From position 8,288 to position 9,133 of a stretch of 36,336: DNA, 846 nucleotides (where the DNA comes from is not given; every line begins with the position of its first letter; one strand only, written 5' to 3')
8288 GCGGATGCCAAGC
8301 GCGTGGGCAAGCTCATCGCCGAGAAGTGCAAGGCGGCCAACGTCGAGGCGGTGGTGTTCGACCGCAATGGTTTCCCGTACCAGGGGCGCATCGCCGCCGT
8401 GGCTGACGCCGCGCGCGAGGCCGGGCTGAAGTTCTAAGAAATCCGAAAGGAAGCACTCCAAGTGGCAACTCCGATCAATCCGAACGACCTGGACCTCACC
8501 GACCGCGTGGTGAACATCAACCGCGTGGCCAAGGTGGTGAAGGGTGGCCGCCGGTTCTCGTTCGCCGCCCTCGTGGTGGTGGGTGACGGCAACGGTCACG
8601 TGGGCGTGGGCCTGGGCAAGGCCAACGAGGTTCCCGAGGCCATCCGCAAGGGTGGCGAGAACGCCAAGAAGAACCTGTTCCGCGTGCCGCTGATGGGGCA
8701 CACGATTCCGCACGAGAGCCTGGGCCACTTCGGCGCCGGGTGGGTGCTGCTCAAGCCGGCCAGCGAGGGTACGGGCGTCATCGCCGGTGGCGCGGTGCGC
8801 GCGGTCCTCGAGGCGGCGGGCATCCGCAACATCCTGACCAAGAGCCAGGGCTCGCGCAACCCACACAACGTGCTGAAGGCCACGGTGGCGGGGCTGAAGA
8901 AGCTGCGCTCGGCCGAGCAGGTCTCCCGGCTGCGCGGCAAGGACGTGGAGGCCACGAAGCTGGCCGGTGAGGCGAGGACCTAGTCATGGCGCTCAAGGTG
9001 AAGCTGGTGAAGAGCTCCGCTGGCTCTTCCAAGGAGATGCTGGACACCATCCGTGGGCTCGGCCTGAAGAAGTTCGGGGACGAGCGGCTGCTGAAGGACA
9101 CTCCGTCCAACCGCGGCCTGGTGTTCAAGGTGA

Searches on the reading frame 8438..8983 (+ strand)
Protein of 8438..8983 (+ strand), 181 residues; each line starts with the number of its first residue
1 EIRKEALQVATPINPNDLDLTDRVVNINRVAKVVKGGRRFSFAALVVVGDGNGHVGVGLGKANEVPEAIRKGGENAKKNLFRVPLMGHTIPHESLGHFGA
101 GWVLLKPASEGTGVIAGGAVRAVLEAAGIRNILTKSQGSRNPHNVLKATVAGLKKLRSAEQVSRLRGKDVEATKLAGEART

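Call 8: search_protein_families(library=pfam, proteins=[window:8438-8983:+], max_evalue=0.00001)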
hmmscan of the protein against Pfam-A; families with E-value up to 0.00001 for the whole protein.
window:8438-8983:+ (181 aa): 2 families
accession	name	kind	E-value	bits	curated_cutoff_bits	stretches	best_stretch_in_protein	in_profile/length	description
PF03719.21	Ribosomal_S5_C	-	2.4e-31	107.4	21.5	1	96-166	1-71/71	Ribosomal protein S5, C-terminal domain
PF00333.26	Ribosomal_S5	-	3.5e-31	107.5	27.1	1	20-84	1-65/65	Ribosomal protein S5, N-terminal domain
